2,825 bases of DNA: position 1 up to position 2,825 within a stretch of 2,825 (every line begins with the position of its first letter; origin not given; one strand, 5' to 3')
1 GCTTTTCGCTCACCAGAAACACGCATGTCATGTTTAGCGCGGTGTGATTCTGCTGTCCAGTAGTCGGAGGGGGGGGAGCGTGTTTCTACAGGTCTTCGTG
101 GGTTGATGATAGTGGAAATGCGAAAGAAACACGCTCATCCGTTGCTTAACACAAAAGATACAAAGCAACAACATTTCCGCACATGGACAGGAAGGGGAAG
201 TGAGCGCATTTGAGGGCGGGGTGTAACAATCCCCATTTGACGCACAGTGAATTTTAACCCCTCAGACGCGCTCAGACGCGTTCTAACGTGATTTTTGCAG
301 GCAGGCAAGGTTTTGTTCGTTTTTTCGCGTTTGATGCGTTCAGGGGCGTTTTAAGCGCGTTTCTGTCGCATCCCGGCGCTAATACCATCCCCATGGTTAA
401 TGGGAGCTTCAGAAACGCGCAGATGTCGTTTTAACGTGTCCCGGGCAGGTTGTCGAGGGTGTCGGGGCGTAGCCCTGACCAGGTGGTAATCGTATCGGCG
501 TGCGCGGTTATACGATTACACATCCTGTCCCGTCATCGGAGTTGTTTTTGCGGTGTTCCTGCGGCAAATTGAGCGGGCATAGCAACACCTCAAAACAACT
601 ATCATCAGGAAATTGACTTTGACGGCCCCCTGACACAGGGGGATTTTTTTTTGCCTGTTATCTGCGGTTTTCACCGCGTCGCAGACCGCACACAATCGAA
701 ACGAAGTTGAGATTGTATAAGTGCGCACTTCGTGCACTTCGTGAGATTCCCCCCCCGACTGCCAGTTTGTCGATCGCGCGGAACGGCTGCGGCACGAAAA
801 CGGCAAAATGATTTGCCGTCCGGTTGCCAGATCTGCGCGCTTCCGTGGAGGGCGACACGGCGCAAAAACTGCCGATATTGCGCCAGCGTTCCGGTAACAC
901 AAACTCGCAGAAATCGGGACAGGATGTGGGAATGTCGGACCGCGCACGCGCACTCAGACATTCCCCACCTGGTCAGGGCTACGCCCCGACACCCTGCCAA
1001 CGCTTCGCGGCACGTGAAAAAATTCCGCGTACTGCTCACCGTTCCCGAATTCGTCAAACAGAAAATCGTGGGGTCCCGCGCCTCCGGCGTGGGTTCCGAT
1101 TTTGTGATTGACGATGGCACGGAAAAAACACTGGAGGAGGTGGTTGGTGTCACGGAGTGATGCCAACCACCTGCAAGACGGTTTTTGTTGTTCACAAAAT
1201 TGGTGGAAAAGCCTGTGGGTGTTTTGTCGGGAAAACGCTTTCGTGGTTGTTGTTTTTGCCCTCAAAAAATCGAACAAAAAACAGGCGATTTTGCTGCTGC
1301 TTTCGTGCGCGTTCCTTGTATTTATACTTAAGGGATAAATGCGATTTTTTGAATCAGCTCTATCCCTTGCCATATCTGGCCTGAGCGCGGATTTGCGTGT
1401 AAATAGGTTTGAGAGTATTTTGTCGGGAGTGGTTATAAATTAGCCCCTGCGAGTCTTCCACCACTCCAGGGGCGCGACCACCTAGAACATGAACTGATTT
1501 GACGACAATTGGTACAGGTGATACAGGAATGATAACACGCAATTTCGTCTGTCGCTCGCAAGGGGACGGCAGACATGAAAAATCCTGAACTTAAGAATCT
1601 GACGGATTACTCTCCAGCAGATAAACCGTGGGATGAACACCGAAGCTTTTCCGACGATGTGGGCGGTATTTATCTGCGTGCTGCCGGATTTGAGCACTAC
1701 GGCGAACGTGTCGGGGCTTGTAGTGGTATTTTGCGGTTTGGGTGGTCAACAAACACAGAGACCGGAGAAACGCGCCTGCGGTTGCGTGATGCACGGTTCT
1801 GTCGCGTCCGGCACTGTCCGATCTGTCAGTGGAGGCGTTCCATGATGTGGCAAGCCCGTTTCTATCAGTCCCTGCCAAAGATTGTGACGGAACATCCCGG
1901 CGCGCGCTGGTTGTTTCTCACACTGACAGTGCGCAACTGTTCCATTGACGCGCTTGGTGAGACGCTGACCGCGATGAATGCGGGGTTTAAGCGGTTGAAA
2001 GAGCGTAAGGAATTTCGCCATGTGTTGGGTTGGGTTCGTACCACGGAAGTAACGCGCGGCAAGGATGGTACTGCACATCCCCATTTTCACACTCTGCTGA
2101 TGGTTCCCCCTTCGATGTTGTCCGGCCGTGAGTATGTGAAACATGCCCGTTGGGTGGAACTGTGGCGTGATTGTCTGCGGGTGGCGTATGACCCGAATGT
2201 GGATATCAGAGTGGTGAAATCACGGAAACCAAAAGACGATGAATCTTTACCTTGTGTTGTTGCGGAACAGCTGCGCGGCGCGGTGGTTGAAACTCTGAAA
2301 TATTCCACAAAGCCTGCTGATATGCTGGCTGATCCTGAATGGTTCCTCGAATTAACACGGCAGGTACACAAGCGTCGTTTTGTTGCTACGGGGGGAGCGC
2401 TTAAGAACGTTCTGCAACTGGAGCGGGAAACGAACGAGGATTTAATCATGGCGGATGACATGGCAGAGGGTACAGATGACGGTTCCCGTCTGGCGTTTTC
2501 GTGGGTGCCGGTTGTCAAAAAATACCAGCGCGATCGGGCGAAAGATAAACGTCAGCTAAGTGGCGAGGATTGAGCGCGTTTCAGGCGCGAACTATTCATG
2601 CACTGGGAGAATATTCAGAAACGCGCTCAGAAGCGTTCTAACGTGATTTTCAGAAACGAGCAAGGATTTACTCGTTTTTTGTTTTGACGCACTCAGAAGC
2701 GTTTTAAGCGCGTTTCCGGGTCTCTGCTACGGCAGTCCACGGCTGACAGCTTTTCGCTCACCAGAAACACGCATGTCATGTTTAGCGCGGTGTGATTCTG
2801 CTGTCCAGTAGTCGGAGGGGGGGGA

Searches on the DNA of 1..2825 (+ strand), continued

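Call 22: get_annotated_region(hit=H84, flank=400)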
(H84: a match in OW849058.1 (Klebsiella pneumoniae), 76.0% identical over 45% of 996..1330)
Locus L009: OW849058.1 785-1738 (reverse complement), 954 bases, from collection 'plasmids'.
description: Klebsiella pneumoniae isolate 392 genome assembly, plasmid: P6
organism: Klebsiella pneumoniae (NCBI taxid 573)
taxonomy: Bacteria; Pseudomonadota; Gammaproteobacteria; Enterobacterales; Enterobacteriaceae; Klebsiella; Klebsiella pneumoniae
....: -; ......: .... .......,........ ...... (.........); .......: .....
typing (MOB-suite, as given by PLSDB): non-mobilizable; replicon ColpVC
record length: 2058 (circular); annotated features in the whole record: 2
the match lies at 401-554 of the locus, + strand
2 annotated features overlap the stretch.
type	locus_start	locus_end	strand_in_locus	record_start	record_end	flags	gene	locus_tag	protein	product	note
CDS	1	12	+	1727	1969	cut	-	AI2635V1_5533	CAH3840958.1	hypothetical protein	-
CDS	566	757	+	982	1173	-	-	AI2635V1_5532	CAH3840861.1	hypothetical protein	-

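Call 23: get_annotated_region(hit=H87, flank=400)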
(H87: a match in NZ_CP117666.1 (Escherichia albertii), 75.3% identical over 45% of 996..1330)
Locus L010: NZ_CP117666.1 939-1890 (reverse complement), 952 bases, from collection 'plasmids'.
description: Escherichia albertii strain BIA_13 plasmid pEA13_7, complete sequence
organism: Escherichia albertii (NCBI taxid 208962)
taxonomy: Bacteria; Pseudomonadota; Gammaproteobacteria; Enterobacterales; Enterobacteriaceae; Escherichia; Escherichia albertii
host: -; source: Grus grus,whole organism; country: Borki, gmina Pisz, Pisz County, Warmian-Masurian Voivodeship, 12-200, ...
typing (MOB-suite, as given by PLSDB): non-mobilizable
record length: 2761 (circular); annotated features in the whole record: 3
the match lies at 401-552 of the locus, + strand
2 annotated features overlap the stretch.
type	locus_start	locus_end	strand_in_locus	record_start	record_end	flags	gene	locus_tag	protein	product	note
CDS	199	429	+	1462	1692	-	-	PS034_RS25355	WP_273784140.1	hypothetical protein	-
CDS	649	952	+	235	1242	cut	-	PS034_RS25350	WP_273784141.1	hypothetical protein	-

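Call 24: get_annotated_region(hit=H90, flank=400)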
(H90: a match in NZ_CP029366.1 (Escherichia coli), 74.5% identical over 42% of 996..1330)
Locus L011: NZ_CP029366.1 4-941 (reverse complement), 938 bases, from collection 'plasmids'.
description: Escherichia coli strain WCHEC035148 plasmid p2_035148, complete sequence
organism: Escherichia coli (NCBI taxid 562)
taxonomy: Bacteria; Pseudomonadota; Gammaproteobacteria; Enterobacterales; Enterobacteriaceae; Escherichia; Escherichia coli
host: -; source: Sewage,Pure Culture; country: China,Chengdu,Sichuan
typing (MOB-suite, as given by PLSDB): non-mobilizable; replicon Col(BS512)
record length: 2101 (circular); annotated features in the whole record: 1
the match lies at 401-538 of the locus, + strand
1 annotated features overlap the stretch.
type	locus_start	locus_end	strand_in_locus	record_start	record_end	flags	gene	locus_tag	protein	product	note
CDS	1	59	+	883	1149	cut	-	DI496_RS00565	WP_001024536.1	hypothetical protein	-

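Call 25: get_annotated_region(hit=H124, flank=3000)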
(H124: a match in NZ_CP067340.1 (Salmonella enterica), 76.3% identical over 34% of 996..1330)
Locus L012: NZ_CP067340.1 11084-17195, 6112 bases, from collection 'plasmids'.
description: Salmonella enterica subsp. enterica strain Se32 plasmid pSe32, complete sequence
organism: Salmonella enterica (NCBI taxid 59201)
taxonomy: Bacteria; Pseudomonadota; Gammaproteobacteria; Enterobacterales; Enterobacteriaceae; Salmonella; Salmonella enterica
host: -; source: Avian,feces; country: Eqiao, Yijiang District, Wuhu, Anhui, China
typing (MOB-suite, as given by PLSDB): conjugative; replicon IncFIB,IncFII; relaxase MOBF; mating-pair formation MPF_F
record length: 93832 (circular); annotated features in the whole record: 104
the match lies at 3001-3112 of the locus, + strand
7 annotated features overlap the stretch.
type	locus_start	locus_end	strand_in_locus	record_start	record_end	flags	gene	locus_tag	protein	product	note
CDS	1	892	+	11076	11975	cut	-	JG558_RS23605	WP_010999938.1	YjiK family protein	-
CDS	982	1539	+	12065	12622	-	rck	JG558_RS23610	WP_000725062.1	complement resistance protein Rck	-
CDS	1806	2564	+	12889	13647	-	-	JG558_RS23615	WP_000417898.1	AraC family transcriptional regulator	GO:0006355 - regulation of DNA-templated transcription [Evidence IEA]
CDS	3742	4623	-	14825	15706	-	repA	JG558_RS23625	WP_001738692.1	incFII family plasmid replication initiator RepA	GO:0006276 - plasmid maintenance [Evidence IEA]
CDS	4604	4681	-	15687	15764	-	tap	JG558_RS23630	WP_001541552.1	RepA leader peptide Tap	GO:0006276 - plasmid maintenance [Evidence IEA]; GO:0031556 - transcriptional attenuation by ribosome [Evidence IEA]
CDS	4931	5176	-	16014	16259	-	-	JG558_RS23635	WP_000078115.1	replication regulatory protein RepA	-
CDS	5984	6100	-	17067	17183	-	-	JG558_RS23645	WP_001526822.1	hypothetical protein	-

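Call 26: get_annotated_region(hit=H108, flank=2500)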
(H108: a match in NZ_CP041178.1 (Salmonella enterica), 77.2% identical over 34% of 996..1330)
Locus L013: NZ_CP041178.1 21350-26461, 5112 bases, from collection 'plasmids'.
description: Salmonella enterica subsp. enterica serovar Enteritidis strain SJTUF12367v2 plasmid p12367B, complete sequence
organism: Salmonella enterica (NCBI taxid 149539)
taxonomy: Bacteria; Pseudomonadota; Gammaproteobacteria; Enterobacterales; Enterobacteriaceae; Salmonella; Salmonella enterica
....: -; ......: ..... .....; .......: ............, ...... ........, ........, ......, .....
typing (MOB-suite, as given by PLSDB): non-mobilizable; replicon IncFIB,IncFII; mating-pair formation MPF_F
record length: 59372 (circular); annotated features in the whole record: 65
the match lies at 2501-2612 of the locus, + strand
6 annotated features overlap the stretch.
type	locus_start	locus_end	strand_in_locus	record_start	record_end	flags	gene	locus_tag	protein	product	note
CDS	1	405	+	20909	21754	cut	-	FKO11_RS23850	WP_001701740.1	YjiK family protein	-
CDS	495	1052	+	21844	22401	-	rck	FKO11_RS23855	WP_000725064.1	complement resistance protein Rck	-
CDS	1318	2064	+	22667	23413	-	-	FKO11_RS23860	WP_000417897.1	AraC family transcriptional regulator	GO:0006355 - regulation of DNA-templated transcription [Evidence IEA]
CDS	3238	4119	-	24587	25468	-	repA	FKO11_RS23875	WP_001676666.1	incFII family plasmid replication initiator RepA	GO:0006276 - plasmid maintenance [Evidence IEA]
CDS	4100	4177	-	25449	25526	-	tap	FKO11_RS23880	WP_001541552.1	RepA leader peptide Tap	GO:0006276 - plasmid maintenance [Evidence IEA]; GO:0031556 - transcriptional attenuation by ribosome [Evidence IEA]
CDS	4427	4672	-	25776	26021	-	-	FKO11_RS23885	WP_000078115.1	replication regulatory protein RepA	-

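Call 27: get_annotated_region(hit=H128, flank=2500)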
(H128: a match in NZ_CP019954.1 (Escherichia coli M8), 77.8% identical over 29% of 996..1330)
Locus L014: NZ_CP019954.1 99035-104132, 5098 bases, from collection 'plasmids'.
description: Escherichia coli M8 plasmid unnamed1, complete sequence
organism: Escherichia coli M8 (NCBI taxid 1392854)
taxonomy: Bacteria; Pseudomonadota; Gammaproteobacteria; Enterobacterales; Enterobacteriaceae; Escherichia; Escherichia coli; Escherichia coli M8
host: -; source: Mus musculus C57Bl/6J,ob/ob mice; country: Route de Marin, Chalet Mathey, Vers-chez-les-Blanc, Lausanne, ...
typing (MOB-suite, as given by PLSDB): conjugative; replicon IncFIA,IncFIB; relaxase MOBF,MOBP; mating-pair formation MPF_F
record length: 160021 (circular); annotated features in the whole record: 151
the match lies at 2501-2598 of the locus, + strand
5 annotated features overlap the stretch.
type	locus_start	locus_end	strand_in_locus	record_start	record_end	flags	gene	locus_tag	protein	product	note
CDS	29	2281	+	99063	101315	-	katE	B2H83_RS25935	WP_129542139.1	catalase HPII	GO:0006979 - response to oxidative stress [Evidence IEA]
CDS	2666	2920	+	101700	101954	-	-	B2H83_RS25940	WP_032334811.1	type II toxin-antitoxin system Phd/YefM family antitoxin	-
CDS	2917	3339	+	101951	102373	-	-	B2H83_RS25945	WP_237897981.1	type II toxin-antitoxin system VapC family toxin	-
CDS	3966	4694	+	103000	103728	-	-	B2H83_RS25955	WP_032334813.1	membrane lipoprotein lipid attachment site-containing protein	-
CDS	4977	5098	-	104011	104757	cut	istB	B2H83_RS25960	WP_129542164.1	IS21-like element ISEc12 family helper ATPase IstB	-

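Call 28: get_annotated_region(hit=H103, flank=400)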
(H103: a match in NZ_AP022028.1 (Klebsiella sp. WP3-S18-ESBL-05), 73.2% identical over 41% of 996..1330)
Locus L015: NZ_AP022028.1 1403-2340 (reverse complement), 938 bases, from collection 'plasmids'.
description: Klebsiella sp. WP3-S18-ESBL-05 plasmid pWP3-S18-ESBL-05_8, complete sequence
organism: Klebsiella sp. WP3-S18-ESBL-05 (NCBI taxid 2675711)
taxonomy: Bacteria; Pseudomonadota; Gammaproteobacteria; Enterobacterales; Enterobacteriaceae; Klebsiella; Klebsiella sp. WP3-S18-ESBL-05
host: -; source: -; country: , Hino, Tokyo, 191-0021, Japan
typing (MOB-suite, as given by PLSDB): mobilizable; relaxase MOBV
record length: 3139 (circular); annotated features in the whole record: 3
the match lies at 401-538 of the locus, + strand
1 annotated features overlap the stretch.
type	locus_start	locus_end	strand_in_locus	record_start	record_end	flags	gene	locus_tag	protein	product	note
CDS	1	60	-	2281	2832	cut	-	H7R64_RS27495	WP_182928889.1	replication/maintenance protein RepL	-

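Call 29: get_annotated_region(hit=H104, flank=600)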
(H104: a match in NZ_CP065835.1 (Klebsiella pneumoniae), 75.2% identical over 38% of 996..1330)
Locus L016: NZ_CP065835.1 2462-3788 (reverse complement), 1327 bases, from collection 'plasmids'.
description: Klebsiella pneumoniae strain KpC5 plasmid p2, complete sequence
organism: Klebsiella pneumoniae (NCBI taxid 573)
taxonomy: Bacteria; Pseudomonadota; Gammaproteobacteria; Enterobacterales; Enterobacteriaceae; Klebsiella; Klebsiella pneumoniae
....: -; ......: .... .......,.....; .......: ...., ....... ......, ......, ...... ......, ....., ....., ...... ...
typing (MOB-suite, as given by PLSDB): non-mobilizable
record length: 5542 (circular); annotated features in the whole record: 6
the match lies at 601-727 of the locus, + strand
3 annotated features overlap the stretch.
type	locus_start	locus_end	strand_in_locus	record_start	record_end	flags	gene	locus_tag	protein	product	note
CDS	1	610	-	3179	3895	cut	-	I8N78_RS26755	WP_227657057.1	helix-turn-helix domain-containing protein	-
CDS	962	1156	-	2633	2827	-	-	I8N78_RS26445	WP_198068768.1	hypothetical protein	-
CDS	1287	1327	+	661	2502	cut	-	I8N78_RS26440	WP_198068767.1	type IV secretory system conjugative DNA transfer family protein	-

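Call 30: get_annotated_region(hit=H89, flank=400)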
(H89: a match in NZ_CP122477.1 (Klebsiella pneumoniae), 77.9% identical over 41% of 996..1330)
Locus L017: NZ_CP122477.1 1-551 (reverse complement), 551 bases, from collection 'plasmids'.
description: Klebsiella pneumoniae subsp. pneumoniae strain IITJ_BC16 plasmid pBC16_ColpVC, complete sequence
organism: Klebsiella pneumoniae (NCBI taxid 72407)
taxonomy: Bacteria; Pseudomonadota; Gammaproteobacteria; Enterobacterales; Enterobacteriaceae; Klebsiella; Klebsiella pneumoniae
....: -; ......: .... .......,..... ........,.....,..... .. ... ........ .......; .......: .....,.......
typing (MOB-suite, as given by PLSDB): non-mobilizable; replicon ColpVC
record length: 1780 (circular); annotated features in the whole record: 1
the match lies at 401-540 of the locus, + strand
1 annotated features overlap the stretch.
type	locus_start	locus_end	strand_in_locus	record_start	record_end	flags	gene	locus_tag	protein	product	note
CDS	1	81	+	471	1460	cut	-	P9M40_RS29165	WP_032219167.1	protein rep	-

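Call 31: get_annotated_region(hit=H72, flank=400)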
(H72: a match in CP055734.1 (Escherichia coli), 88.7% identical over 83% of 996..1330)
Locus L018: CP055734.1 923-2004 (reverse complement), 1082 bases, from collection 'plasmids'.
description: Escherichia coli strain RHB13-C14 plasmid pRHB13-C14_11, complete sequence
organism: Escherichia coli (NCBI taxid 562)
taxonomy: Bacteria; Pseudomonadota; Gammaproteobacteria; Enterobacterales; Enterobacteriaceae; Escherichia; Escherichia coli
host: -; source: culture,Pooled pig faecal samples collected from floor of farm; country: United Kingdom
typing (MOB-suite, as given by PLSDB): mobilizable
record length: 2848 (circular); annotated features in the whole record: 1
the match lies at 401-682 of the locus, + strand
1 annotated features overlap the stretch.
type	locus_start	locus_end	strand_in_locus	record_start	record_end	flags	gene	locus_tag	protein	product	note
CDS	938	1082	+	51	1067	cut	-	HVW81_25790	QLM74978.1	protein rep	-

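Call 32: get_annotated_region(hit=H79, flank=400)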
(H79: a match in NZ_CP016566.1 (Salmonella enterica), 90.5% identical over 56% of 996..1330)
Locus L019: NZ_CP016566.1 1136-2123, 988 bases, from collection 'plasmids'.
description: Salmonella enterica subsp. enterica serovar Heidelberg strain AMR588-04-00318 plasmid pAMR588-04-00318_2, complete sequence
organism: Salmonella enterica (NCBI taxid 611)
taxonomy: Bacteria; Pseudomonadota; Gammaproteobacteria; Enterobacterales; Enterobacteriaceae; Salmonella; Salmonella enterica
host: -; source: Chicken feces; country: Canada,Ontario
typing (MOB-suite, as given by PLSDB): mobilizable; replicon ColpVC
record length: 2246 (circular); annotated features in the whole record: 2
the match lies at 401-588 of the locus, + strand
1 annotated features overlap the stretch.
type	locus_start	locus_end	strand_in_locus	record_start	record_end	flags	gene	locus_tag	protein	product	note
CDS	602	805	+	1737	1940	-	-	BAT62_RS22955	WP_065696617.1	hypothetical protein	-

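Call 33: get_annotated_region(hit=H105, flank=2500)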
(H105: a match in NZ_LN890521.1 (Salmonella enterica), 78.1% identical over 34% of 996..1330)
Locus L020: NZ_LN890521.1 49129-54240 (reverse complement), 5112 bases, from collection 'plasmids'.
description: Salmonella enterica subsp. enterica serovar Weltevreden strain 2511STDY5462413 plasmid 2, complete sequence
organism: Salmonella enterica (NCBI taxid 57743)
taxonomy: Bacteria; Pseudomonadota; Gammaproteobacteria; Enterobacterales; Enterobacteriaceae; Salmonella; Salmonella enterica
host: -; source: Homo sapiens,Human Stool; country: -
typing (MOB-suite, as given by PLSDB): mobilizable; replicon IncFII; mating-pair formation MPF_F
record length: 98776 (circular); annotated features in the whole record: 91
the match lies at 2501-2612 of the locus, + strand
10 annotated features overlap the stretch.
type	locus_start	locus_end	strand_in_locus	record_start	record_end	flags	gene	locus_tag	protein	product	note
CDS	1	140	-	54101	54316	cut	-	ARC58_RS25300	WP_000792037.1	hypothetical protein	-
CDS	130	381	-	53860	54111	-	-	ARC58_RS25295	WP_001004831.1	hypothetical protein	-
CDS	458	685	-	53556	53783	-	-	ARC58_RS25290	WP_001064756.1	hypothetical protein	-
CDS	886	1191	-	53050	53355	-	-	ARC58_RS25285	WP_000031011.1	hypothetical protein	-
CDS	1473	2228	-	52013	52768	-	-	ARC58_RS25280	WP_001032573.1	hypothetical protein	-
CDS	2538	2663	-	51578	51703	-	-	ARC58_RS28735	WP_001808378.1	hypothetical protein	-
CDS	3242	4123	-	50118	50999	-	repA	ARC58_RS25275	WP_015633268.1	incFII family plasmid replication initiator RepA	GO:0006276 - plasmid maintenance [Evidence IEA]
CDS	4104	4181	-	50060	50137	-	tap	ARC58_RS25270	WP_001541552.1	RepA leader peptide Tap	GO:0006276 - plasmid maintenance [Evidence IEA]; GO:0031556 - transcriptional attenuation by ribosome [Evidence IEA]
CDS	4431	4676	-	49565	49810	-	-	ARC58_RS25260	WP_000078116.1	replication regulatory protein RepA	-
CDS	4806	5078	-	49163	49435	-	-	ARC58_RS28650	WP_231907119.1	phospholipase D-like domain-containing protein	-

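Call 37: search_dna_similar(query=window:1040-1195:+, collection=phages, mode=distant, max_evalue=10, max_rows=25)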
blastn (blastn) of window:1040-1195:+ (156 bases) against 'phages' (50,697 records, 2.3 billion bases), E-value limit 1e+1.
Records with a match: 85; places in all: 85; records where one place covers at least 80% of the query: 0.
Best place of each record, by identity: >=99% 2; 95-99% 4; 90-95% 51; 80-90% 3; 60-80% 25.
By first word of the organism name: Salmonella 51; Enterobacteria 19; Erwinia 5; Sodalis 5; Bacteriophage 2; Lambdavirus 1; Escherichia 1; Pseudomonas 1.
By host as written in the record: Salmonella enterica 39; - 19; Escherichia coli IJ1862 6; Erwinia amylovora Ea1 4; Salmonella enterica subsp. enterica serovar Enteritidis ST11 4; Salmonella enterica subsp. enterica serovar Enteritidis 3; Sodalis glossinidius 3; Salmonella enteritidis 2; and 4 more.
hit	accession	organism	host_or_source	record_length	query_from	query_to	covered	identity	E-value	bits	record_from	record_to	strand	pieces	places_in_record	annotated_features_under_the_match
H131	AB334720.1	Enterobacteria phage f1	-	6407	52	147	62%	71.3%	5e-1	39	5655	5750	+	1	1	none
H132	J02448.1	Enterobacteria phage f1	-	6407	52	147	62%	71.3%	5e-1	39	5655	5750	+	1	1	none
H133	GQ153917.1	Enterobacteria phage f1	-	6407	52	147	62%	71.3%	5e-1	39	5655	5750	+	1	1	none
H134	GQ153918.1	Enterobacteria phage f1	-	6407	52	147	62%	71.3%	5e-1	39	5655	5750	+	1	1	none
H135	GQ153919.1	Enterobacteria phage f1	-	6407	52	147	62%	71.3%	5e-1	39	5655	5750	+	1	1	none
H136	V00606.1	Enterobacteria phage f1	-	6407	52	147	62%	71.3%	5e-1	39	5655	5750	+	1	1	none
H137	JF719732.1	Enterobacteria phage f1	Escherichia coli IJ1862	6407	52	147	62%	71.3%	5e-1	39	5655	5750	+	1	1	none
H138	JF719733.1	Enterobacteria phage f1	Escherichia coli IJ1862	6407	52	147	62%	71.3%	5e-1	39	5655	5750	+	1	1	none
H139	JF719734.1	Enterobacteria phage f1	Escherichia coli IJ1862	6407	52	147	62%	71.3%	5e-1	39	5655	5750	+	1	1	none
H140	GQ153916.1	Enterobacteria phage f1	-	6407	52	147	62%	71.3%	5e-1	39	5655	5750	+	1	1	none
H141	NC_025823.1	Enterobacteria phage f1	-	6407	52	147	62%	71.3%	5e-1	39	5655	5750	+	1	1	none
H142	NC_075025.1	Enterobacteria phage f1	-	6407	52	147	62%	71.3%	5e-1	39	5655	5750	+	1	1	none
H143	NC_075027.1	Enterobacteria phage f1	-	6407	52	147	62%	71.3%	5e-1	39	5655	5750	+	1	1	none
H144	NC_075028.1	Enterobacteria phage f1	-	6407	52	147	62%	71.3%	5e-1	39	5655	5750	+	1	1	none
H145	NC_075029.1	Enterobacteria phage f1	-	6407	52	147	62%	71.3%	5e-1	39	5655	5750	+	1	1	none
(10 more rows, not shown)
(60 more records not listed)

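Call 40: get_annotated_region(hit=H141, flank=400)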
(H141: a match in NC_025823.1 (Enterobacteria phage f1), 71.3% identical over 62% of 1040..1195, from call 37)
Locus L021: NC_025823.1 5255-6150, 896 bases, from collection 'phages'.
description: Bacteriophage f1, complete genome.
organism: Enterobacteria phage f1 (NCBI taxid 10863)
taxonomy: Viruses; Monodnaviria; Loebvirae; Hofneiviricota; Faserviricetes; Tubulavirales; Inoviridae; Inovirus; Inovirus M13
host: -; source: -; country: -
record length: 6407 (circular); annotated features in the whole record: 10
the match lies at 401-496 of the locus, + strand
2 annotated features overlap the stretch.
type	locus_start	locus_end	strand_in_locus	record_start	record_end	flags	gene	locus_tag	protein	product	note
CDS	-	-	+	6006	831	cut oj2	-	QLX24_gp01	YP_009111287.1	hypothetical protein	protein II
CDS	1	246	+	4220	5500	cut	-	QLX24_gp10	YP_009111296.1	hypothetical protein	protein IV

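Call 78: search_rna_families(source=window, threshold=evalue, max_evalue=1)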
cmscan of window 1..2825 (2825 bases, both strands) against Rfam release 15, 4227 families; matches with E-value up to 1: 0.
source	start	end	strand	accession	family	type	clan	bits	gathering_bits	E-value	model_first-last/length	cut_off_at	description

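Call 90: get_annotated_region(hit=H68, flank=1200)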
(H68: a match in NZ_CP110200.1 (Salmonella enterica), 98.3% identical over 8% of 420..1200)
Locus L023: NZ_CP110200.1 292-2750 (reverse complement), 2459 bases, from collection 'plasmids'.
description: Salmonella enterica subsp. enterica serovar Typhimurium strain 1104-75 plasmid unnamed, complete sequence
organism: Salmonella enterica (NCBI taxid 90371)
taxonomy: Bacteria; Pseudomonadota; Gammaproteobacteria; Enterobacterales; Enterobacteriaceae; Salmonella; Salmonella enterica
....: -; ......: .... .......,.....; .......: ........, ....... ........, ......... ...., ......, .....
typing (MOB-suite, as given by PLSDB): mobilizable; replicon rep_cluster_2131; relaxase MOBQ
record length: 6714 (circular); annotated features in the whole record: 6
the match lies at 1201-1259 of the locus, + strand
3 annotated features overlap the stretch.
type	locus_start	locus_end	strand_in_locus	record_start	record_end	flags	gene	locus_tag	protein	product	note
CDS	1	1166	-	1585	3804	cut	mobQ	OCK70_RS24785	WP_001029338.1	MobQ family relaxase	-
CDS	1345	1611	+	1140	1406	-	-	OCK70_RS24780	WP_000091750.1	hypothetical protein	-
CDS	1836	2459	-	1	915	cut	-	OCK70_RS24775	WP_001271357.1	replication initiation protein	-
